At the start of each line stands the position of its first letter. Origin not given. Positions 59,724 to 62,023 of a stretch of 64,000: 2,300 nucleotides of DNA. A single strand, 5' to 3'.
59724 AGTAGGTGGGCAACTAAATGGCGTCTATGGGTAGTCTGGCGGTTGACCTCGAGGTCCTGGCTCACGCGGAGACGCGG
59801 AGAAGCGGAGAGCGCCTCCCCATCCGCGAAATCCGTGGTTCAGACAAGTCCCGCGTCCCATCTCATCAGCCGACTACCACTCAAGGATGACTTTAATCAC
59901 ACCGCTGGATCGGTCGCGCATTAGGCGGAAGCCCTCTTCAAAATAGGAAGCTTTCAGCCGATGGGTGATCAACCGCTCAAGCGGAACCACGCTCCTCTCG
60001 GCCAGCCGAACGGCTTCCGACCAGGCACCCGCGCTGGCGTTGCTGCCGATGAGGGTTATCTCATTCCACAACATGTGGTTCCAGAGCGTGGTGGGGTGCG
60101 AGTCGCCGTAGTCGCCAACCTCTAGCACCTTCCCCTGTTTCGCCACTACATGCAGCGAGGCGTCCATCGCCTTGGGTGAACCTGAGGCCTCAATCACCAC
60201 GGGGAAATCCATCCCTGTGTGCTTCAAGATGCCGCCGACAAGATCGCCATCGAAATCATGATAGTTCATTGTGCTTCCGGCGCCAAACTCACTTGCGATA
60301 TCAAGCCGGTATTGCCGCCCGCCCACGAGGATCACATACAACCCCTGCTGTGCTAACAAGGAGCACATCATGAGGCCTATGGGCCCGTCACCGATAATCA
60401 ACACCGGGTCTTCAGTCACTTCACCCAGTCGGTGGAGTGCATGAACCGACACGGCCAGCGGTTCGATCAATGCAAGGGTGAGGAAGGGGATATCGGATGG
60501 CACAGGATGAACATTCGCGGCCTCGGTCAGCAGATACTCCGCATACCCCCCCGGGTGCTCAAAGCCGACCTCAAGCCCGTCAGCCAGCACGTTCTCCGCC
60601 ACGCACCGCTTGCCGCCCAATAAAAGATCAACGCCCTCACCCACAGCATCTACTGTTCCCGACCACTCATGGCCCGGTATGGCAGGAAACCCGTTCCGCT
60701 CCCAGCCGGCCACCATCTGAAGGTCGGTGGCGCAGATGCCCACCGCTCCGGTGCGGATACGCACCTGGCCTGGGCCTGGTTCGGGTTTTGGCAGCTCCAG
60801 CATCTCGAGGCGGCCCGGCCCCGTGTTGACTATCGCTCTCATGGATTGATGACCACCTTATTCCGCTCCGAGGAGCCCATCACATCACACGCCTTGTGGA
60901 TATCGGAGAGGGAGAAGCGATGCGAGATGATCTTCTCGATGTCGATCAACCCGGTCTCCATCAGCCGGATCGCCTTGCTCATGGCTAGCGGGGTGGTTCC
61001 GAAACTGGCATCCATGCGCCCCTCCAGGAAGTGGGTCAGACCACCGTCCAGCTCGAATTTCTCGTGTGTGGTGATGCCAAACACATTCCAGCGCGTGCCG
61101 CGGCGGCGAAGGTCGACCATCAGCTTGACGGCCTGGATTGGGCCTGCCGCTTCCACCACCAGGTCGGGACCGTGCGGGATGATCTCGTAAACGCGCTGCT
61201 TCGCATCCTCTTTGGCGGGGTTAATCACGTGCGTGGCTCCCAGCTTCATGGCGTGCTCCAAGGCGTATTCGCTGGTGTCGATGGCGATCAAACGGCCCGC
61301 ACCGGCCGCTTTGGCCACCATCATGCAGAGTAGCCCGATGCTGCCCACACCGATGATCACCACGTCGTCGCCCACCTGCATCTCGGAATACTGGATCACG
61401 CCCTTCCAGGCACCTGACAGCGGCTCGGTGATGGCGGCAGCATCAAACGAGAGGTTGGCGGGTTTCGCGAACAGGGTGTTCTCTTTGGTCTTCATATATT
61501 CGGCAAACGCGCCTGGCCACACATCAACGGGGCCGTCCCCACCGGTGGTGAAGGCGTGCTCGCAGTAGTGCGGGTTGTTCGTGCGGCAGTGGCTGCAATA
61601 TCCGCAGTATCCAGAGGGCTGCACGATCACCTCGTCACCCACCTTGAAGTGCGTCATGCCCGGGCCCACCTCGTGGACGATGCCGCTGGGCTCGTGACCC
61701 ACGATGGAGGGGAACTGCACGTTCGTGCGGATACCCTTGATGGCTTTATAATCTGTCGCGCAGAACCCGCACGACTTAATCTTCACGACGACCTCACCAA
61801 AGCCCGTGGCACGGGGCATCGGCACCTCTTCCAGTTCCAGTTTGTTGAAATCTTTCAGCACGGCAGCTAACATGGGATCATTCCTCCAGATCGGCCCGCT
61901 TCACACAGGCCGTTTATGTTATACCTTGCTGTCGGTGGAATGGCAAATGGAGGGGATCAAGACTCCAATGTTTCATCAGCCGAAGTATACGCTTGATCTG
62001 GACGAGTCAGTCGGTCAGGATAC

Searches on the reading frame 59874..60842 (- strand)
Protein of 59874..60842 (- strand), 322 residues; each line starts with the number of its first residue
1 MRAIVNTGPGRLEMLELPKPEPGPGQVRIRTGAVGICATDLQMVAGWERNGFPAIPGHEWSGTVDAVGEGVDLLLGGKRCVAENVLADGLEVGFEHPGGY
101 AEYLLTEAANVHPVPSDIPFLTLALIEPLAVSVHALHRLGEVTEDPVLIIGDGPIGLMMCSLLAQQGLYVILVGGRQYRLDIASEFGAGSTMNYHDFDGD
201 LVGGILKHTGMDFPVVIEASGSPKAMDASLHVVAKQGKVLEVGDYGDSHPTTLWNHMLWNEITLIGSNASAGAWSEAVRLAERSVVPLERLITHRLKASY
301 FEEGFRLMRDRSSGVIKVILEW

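Call 30: search_protein_families(library=pfam, proteins=[window:59874-60842:-], max_evalue=0.00001)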
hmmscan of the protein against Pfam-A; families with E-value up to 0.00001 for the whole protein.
window:59874-60842:- (322 aa): 3 families
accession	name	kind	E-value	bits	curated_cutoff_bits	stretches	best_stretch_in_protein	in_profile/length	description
PF08240.17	ADH_N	-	1.6e-19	70.5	23.5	1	23-115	1-103/104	Alcohol dehydrogenase GroES-like domain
PF00107.32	ADH_zinc_N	-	4.8e-19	69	31.8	1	154-282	1-128/129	Zinc-binding dehydrogenase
PF16912.11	Glu_dehyd_C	-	5.8e-16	59.1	34.9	1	125-321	6-210/211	Glucose dehydrogenase C-terminus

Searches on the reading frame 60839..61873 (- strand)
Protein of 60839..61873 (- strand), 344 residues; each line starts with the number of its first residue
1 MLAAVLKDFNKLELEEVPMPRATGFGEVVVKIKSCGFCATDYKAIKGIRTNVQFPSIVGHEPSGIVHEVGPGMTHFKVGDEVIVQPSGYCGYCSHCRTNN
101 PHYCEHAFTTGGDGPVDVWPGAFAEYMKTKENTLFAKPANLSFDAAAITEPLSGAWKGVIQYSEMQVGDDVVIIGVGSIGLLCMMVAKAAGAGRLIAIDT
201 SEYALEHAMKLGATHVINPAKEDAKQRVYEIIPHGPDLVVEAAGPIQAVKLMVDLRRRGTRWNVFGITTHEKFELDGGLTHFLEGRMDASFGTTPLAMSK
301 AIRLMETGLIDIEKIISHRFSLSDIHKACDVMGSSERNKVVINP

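Call 30: search_protein_families(library=pfam, proteins=[window:60839-61873:-], max_evalue=0.00001)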
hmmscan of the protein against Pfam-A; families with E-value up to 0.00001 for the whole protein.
window:60839-61873:- (344 aa): 3 families
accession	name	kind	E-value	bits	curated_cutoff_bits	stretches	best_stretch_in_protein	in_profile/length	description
PF08240.17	ADH_N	-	1.2e-27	96.7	23.5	1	26-138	3-103/104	Alcohol dehydrogenase GroES-like domain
PF00107.32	ADH_zinc_N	-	3.8e-20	72.6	31.8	1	179-306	2-128/129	Zinc-binding dehydrogenase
PF16912.11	Glu_dehyd_C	-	1.2e-07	31.9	34.9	1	146-281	4-145/211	Glucose dehydrogenase C-terminus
